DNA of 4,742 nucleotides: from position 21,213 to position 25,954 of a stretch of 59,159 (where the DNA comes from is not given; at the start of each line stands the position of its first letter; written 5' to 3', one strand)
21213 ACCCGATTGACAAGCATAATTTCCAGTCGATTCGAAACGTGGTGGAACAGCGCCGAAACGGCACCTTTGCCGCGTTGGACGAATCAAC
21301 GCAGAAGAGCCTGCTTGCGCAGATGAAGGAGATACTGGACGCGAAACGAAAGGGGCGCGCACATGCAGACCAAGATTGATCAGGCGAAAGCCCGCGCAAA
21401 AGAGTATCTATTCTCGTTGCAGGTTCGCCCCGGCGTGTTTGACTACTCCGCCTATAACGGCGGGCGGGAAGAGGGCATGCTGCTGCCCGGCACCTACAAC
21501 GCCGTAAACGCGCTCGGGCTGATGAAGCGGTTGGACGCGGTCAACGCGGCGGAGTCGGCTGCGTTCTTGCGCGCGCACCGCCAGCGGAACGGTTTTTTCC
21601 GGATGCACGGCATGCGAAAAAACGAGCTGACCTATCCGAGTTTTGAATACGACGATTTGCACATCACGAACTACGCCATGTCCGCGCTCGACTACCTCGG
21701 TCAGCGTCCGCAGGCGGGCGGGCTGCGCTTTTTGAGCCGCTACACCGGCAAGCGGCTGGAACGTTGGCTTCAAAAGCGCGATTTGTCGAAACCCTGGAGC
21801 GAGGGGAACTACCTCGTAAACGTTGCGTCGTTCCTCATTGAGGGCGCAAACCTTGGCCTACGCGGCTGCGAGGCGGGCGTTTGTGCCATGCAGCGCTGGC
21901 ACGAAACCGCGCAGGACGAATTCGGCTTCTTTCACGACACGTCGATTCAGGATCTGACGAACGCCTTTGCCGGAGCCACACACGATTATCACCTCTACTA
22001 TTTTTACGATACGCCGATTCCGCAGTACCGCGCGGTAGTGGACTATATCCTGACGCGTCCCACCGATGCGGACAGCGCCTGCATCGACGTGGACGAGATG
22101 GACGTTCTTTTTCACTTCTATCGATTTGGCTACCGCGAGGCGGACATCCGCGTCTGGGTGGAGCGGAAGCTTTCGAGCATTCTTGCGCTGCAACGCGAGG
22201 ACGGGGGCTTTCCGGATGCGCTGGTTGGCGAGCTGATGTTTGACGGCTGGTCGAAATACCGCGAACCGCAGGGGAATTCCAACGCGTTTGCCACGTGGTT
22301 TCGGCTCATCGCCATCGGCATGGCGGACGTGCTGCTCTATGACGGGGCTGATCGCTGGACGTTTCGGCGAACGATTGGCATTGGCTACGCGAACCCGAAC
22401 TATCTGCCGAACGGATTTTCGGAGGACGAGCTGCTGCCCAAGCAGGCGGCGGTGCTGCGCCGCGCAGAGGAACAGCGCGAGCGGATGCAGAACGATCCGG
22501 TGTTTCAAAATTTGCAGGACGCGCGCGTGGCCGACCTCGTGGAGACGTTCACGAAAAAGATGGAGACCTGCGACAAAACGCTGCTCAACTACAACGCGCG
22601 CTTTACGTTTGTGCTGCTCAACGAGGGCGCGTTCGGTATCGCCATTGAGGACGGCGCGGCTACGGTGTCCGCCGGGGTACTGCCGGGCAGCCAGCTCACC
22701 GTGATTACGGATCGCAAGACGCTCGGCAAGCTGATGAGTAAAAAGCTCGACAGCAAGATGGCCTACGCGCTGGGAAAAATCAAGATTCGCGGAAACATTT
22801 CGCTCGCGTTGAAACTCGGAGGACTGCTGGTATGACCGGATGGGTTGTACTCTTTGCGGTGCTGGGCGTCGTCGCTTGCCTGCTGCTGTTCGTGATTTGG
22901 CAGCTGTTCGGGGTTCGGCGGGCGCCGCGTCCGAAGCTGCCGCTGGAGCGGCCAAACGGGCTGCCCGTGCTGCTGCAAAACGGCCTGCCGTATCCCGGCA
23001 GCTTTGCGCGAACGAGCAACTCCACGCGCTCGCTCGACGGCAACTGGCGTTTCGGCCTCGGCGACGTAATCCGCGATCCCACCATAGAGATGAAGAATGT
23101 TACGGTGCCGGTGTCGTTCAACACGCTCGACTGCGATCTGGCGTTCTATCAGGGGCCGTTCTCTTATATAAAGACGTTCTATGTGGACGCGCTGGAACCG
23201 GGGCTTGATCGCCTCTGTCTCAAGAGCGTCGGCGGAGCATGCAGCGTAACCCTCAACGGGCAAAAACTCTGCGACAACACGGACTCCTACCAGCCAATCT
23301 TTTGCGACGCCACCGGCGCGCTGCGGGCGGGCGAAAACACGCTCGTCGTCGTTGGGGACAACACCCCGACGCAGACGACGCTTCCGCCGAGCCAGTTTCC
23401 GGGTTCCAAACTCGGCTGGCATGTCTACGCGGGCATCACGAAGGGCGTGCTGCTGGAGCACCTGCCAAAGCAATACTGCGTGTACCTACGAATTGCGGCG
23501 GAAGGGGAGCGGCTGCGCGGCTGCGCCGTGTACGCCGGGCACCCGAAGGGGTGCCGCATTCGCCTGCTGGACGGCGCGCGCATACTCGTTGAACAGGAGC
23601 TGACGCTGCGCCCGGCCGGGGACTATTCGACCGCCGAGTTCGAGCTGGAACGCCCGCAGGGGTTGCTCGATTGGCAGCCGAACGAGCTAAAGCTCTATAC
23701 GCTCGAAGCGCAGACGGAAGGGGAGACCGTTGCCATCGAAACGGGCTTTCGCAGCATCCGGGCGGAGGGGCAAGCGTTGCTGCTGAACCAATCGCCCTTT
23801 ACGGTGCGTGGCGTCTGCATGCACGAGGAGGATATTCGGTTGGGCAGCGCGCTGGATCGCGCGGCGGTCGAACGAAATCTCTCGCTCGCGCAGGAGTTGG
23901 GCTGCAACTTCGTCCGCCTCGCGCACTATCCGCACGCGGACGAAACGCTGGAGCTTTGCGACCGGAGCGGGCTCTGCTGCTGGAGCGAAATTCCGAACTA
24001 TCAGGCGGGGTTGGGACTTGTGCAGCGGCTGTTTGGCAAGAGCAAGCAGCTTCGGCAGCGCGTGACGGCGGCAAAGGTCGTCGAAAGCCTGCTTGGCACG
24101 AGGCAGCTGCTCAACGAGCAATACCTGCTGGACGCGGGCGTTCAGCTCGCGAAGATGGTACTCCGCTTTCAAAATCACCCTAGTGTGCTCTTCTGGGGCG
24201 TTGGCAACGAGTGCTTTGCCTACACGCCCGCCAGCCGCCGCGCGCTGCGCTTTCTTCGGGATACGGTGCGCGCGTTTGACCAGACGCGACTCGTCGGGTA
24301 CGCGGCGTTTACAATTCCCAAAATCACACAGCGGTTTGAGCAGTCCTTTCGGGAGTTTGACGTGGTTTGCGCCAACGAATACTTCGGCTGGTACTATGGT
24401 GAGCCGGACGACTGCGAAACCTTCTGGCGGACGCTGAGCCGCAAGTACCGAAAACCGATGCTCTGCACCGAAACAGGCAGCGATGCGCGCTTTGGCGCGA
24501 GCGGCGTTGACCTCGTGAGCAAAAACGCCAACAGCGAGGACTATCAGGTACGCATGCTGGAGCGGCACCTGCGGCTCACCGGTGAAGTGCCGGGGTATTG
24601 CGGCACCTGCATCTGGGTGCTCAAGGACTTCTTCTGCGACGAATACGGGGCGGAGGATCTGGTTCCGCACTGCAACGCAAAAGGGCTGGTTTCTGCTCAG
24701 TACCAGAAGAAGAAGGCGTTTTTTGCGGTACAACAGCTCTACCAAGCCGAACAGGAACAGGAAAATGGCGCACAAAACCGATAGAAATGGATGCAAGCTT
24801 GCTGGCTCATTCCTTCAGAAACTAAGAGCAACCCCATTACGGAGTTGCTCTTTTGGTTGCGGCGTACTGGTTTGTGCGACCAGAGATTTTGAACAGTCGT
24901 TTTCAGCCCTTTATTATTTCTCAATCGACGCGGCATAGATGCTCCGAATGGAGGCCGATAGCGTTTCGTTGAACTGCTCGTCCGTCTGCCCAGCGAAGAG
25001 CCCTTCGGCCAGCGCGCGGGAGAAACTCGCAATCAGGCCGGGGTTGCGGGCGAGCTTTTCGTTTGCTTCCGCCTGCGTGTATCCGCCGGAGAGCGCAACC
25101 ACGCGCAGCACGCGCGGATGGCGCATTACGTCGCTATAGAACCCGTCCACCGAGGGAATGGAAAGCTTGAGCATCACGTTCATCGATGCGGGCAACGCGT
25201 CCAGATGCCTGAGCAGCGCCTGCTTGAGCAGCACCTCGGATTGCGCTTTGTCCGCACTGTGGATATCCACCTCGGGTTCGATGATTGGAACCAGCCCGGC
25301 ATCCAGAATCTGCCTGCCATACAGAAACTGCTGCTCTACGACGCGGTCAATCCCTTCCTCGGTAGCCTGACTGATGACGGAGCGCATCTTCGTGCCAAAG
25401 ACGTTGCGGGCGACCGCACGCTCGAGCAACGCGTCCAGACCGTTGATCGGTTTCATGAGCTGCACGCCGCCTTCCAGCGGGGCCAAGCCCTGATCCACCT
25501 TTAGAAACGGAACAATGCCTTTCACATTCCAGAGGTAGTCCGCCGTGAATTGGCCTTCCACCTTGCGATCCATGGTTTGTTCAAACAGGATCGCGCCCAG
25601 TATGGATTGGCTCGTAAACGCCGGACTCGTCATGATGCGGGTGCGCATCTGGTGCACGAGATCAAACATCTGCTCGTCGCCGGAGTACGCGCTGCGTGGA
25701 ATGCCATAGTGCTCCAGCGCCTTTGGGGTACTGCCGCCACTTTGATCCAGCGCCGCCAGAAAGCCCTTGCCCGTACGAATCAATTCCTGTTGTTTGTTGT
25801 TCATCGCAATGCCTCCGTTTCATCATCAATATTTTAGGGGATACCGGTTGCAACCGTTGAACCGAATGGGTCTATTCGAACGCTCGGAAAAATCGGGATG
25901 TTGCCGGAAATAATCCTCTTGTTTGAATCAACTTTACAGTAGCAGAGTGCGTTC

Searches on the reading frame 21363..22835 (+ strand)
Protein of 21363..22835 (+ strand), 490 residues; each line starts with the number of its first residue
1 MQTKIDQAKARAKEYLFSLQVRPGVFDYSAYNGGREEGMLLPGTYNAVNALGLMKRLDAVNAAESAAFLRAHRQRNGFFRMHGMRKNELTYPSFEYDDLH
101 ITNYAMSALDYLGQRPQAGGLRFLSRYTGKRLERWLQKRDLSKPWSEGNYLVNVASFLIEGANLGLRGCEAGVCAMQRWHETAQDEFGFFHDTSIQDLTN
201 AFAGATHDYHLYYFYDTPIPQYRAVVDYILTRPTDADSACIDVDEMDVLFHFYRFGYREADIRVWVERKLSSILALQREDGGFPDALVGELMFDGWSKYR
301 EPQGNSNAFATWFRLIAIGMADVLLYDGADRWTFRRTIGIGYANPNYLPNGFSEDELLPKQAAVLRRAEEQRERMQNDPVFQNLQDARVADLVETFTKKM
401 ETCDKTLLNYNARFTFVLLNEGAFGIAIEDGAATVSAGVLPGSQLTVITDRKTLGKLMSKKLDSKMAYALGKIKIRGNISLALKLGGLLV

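Call 28: search_protein_families(library=pfam, max_evalue=0.001, proteins=[window:21363-22835:+])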
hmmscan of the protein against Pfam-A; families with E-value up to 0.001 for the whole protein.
window:21363-22835:+ (490 aa): 2 families
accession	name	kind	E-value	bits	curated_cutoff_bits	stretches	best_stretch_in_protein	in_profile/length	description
PF02036.22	SCP2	-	9.2e-08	32.8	21.3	1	402-489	11-100/101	SCP-2 sterol transfer family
PF00432.27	Prenyltrans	-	0.00059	19.8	26.5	0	6-88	49-123/304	Prenyltransferase alpha-alpha toroid domain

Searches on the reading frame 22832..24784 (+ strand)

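Call 28: search_protein_families(library=pfam, max_evalue=0.001, proteins=[window:22832-24784:+])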
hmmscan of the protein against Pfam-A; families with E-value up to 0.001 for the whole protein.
window:22832-24784:+ (650 aa): 3 families
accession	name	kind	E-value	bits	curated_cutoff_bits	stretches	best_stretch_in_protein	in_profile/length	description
PF02836.23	Glyco_hydro_2_C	-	1.4e-36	126.6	21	1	312-638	4-298/302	Glycosyl hydrolases family 2, TIM barrel domain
PF02837.24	Glyco_hydro_2_N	-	2.5e-06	27.9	28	1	87-212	46-169/169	Glycosyl hydrolases family 2, sugar binding domain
PF22666.2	Glyco_hydro_2_N2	-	0.00079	20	27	0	108-179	48-121/167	Glycosyl hydrolase 2 galactose-binding domain-like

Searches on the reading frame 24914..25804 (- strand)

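Call 28: search_protein_families(library=pfam, max_evalue=0.001, proteins=[window:24914-25804:-])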
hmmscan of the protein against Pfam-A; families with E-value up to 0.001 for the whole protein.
window:24914-25804:- (296 aa): 1 family
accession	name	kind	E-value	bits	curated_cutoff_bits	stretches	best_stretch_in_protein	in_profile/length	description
PF00274.25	Glycolytic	-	1.2e-13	51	22.2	1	5-184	6-182/349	Fructose-bisphosphate aldolase class-I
